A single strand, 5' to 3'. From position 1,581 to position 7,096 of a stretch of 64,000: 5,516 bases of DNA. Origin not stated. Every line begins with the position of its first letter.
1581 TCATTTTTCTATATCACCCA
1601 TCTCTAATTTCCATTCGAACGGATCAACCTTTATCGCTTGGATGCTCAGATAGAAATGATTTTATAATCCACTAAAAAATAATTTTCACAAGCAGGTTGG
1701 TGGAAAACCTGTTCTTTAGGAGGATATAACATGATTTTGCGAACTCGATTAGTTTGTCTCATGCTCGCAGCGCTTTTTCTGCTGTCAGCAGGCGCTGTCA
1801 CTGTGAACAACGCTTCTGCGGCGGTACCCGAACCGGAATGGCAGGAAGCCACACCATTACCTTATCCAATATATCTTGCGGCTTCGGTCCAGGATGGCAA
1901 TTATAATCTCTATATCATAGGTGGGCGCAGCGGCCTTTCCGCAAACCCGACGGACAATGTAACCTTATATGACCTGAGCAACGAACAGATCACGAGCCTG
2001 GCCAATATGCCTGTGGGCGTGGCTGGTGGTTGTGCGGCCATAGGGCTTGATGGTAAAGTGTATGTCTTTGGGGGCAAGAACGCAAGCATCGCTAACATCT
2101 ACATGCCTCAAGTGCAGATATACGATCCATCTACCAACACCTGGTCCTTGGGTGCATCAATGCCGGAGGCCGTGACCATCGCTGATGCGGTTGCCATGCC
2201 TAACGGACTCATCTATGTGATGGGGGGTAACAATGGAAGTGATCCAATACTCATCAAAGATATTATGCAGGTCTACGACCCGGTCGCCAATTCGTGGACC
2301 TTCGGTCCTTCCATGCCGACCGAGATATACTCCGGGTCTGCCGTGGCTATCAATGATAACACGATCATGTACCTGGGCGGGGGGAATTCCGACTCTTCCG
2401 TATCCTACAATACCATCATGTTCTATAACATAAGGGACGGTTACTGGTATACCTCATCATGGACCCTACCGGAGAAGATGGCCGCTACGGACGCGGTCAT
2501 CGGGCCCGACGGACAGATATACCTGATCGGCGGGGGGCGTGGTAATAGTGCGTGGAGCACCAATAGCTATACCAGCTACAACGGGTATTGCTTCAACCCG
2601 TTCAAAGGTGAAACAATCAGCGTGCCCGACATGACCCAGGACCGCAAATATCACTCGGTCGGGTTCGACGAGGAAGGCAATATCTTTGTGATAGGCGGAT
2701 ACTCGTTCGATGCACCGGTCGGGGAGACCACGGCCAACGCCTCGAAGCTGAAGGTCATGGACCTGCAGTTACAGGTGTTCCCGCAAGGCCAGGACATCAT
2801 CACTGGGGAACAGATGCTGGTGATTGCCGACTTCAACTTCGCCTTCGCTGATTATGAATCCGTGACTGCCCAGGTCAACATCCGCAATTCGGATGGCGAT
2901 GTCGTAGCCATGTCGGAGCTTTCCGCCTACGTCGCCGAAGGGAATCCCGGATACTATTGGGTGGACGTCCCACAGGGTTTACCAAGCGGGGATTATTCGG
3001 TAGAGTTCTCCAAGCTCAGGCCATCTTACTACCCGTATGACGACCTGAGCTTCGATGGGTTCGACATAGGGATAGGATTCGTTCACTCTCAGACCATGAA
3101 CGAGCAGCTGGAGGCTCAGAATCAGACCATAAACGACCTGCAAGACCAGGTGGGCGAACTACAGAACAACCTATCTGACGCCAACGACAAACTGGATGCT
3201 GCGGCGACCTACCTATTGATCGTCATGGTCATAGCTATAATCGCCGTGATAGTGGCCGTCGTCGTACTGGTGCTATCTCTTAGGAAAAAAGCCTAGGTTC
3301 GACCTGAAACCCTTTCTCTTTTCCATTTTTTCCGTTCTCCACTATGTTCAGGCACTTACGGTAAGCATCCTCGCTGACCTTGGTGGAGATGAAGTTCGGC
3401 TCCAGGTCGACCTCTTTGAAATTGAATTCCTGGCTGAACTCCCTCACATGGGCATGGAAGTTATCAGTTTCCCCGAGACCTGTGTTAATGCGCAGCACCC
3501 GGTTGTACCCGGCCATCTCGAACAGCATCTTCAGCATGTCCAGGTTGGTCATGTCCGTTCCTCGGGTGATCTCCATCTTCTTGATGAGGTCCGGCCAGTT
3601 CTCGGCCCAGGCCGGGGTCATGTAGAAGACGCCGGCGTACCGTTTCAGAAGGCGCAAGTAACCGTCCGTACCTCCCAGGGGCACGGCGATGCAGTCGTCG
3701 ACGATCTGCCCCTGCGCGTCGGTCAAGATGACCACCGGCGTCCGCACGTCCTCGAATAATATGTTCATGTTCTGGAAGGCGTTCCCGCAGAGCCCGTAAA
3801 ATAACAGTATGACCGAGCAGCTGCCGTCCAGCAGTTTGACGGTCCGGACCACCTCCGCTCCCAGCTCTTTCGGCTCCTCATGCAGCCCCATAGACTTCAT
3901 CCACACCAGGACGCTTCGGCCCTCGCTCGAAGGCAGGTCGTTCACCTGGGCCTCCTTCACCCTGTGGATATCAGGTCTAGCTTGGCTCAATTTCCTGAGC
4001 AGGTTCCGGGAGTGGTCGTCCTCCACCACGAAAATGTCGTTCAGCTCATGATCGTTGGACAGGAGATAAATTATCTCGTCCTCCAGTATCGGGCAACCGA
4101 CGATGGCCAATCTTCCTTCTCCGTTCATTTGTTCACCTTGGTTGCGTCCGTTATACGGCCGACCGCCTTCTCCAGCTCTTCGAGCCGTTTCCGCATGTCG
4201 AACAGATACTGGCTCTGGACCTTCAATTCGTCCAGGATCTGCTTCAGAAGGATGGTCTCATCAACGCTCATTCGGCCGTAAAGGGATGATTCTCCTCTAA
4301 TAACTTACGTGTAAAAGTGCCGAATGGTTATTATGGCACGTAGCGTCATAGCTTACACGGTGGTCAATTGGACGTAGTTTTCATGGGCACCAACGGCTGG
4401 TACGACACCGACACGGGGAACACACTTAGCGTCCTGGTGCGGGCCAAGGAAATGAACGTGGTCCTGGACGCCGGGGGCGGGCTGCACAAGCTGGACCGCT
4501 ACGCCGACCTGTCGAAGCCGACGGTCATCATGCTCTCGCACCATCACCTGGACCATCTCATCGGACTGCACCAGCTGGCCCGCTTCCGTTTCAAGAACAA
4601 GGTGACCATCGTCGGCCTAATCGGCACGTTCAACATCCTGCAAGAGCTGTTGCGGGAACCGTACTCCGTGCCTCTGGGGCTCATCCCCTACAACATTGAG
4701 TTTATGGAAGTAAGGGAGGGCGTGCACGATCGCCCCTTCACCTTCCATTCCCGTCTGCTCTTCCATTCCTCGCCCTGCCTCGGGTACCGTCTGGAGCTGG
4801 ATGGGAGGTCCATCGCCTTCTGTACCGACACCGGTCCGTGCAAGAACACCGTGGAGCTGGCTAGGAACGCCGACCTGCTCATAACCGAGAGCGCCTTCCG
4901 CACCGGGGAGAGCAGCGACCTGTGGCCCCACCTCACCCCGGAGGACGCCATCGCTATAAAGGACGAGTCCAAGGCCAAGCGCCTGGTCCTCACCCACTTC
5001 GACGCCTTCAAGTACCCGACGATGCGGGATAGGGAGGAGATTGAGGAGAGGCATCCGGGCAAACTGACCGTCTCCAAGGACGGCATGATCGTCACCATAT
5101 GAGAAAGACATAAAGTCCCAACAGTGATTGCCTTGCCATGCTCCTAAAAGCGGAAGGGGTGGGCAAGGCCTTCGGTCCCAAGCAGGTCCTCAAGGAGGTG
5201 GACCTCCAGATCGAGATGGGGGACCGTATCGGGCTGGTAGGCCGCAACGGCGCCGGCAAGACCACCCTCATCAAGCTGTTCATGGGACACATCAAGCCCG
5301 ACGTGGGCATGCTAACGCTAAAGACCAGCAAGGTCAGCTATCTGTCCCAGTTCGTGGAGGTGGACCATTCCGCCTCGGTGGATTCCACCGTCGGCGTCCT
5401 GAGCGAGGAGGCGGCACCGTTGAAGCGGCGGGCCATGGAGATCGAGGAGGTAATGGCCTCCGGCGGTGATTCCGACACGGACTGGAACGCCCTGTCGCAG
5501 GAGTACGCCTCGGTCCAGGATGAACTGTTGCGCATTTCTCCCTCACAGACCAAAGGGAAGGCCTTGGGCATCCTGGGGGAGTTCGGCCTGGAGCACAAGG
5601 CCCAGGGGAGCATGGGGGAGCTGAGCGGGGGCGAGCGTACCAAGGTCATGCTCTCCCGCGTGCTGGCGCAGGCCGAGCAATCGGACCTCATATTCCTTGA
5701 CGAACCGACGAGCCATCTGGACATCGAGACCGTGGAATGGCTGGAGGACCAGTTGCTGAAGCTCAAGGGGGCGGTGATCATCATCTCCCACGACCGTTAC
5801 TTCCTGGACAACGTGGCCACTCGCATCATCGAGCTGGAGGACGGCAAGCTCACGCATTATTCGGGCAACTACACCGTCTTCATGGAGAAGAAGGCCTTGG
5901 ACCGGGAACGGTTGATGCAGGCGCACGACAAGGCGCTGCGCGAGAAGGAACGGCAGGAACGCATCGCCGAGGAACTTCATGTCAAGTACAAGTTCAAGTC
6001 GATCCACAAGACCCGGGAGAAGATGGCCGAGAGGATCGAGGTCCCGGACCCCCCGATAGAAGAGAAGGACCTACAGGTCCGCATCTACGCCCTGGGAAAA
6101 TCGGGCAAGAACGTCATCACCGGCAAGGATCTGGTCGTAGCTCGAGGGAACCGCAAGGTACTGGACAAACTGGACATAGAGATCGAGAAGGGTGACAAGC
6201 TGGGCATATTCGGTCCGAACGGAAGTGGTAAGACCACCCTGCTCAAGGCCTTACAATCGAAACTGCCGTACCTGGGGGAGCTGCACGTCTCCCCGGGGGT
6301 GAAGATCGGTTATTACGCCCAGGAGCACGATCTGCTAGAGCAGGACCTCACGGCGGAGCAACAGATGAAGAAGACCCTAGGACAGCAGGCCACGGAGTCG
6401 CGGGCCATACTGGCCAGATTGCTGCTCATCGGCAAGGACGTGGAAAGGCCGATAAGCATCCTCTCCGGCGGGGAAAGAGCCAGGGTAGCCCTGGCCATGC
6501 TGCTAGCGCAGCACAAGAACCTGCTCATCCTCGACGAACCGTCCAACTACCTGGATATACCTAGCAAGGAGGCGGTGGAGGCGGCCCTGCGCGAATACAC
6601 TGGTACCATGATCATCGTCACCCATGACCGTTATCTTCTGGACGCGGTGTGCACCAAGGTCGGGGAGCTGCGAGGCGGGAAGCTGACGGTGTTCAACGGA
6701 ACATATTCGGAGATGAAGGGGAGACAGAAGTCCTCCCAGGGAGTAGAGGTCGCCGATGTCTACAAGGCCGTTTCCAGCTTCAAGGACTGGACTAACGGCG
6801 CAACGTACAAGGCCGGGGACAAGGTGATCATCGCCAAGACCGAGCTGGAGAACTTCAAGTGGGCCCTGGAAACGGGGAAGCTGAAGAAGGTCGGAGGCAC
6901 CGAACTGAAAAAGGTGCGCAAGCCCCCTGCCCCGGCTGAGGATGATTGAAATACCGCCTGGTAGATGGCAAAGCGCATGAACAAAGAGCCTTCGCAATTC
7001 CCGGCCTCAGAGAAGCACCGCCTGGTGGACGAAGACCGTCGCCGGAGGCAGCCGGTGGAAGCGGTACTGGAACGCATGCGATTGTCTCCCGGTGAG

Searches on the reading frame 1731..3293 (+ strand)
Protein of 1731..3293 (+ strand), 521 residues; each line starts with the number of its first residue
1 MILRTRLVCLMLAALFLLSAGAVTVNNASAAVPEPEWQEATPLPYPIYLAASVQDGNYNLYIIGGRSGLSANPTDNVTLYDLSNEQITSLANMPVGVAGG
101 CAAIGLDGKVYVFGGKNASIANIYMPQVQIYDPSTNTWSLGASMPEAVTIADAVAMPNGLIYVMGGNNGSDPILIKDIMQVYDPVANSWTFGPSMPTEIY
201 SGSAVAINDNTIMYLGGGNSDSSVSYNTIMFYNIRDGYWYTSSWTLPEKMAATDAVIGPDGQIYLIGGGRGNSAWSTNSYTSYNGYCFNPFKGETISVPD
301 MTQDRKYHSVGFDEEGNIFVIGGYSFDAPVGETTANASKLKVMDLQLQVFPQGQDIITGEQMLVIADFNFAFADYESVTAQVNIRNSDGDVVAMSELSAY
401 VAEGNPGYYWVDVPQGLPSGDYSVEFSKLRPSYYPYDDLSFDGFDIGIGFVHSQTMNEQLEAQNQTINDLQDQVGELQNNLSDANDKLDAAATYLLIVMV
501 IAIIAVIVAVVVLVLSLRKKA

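Call 26: search_protein_families(library=pfam, proteins=[window:1731-3293:+], max_evalue=0.00001)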
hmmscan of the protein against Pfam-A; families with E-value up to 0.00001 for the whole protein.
window:1731-3293:+ (521 aa): 9 families
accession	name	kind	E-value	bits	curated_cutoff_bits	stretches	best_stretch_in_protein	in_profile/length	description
PF01344.31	Kelch_1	-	4.2e-27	93.7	20.1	2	100-145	4-46/46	Kelch motif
PF13964.12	Kelch_6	-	3.5e-26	90.7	25.3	2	102-146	6-48/50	Kelch motif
PF13418.12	Kelch_4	-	9.5e-22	77.1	21.6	0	51-94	6-48/49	Galactose oxidase, central domain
PF24681.1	Kelch_KLHDC2_KLHL20_DRC7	-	2.4e-21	76.5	50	1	57-268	9-221/221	KLHDC2/KLHL20/DRC7 Kelch-repeats domain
PF25210.1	Kelch_FKB95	-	2.7e-21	76.8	70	2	125-213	57-146/268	FKB95, Kelch-repeats domain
PF24981.1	Beta-prop_ATRN-LZTR1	-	6.3e-19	68.8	50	1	51-272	44-283/289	Attractin/LZTR1 beta-propeller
PF07646.21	Kelch_2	-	7e-15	54.6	21.3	0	153-196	6-48/48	Kelch motif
PF24996.1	NANM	-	3.9e-14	52.7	45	1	84-169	38-127/350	N-acetylneuraminate epimerase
PF13415.12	Kelch_3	-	3.8e-10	40.1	22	0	60-102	4-45/48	Galactose oxidase, central domain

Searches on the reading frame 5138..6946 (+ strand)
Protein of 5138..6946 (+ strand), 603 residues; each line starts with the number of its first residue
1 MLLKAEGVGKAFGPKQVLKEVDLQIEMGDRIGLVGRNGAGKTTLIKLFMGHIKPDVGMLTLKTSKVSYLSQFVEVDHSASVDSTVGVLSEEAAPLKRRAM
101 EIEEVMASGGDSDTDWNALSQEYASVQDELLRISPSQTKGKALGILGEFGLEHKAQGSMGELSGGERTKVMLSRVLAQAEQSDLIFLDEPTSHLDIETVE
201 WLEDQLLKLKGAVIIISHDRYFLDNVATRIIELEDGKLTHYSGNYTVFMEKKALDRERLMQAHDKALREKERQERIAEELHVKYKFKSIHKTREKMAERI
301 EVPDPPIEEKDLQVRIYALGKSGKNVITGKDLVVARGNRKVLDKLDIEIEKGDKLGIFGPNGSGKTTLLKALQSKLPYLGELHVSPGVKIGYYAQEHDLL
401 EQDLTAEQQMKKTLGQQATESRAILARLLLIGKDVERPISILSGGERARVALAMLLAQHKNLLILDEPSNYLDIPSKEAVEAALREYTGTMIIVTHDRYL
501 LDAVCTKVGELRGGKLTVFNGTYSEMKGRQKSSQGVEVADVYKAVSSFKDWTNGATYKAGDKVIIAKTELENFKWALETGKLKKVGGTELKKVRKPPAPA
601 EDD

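Call 26: search_protein_families(library=pfam, proteins=[window:5138-6946:+], max_evalue=0.00001)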
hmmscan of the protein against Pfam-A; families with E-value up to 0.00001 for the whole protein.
window:5138-6946:+ (603 aa): 11 families
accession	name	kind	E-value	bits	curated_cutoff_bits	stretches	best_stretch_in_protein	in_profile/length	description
PF00005.33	ABC_tran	-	4.5e-46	157.3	25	2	18-192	1-137/137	ABC transporter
PF02463.25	SMC_N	-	8.9e-21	74.8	40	1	32-226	28-205/220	RecF/RecN/SMC N terminal domain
PF13304.12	AAA_21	-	1.8e-14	54.9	27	0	356-386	3-36/304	AAA domain, putative AbiEii toxin, Type IV TA system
PF12848.13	ABC_tran_Xtn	-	2.2e-12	47.3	25.9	1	231-313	1-82/85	ABC transporter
PF13476.12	AAA_23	-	2.8e-08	35.1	27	0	346-373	14-40/201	AAA domain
PF13555.12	AAA_29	-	3.1e-08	33.7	27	0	342-374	12-44/61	P-loop containing region of AAA domain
PF00006.31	ATP-synt_ab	-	1.3e-06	28.7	29.5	0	347-429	9-88/213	ATP synthase alpha/beta family, nucleotide-binding domain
PF13401.12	AAA_22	-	2.6e-06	28.2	27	0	357-470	10-95/130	AAA domain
PF00931.28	NB-ARC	-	5.6e-06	26.2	23.5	0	339-466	6-107/248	NB-ARC domain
PF00004.35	AAA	-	8.3e-06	26.7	21.2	0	357-376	3-22/131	ATPase family associated with various cellular activities (AAA)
PF13238.12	AAA_18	-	9e-06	26.6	29.4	0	357-406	3-44/128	AAA domain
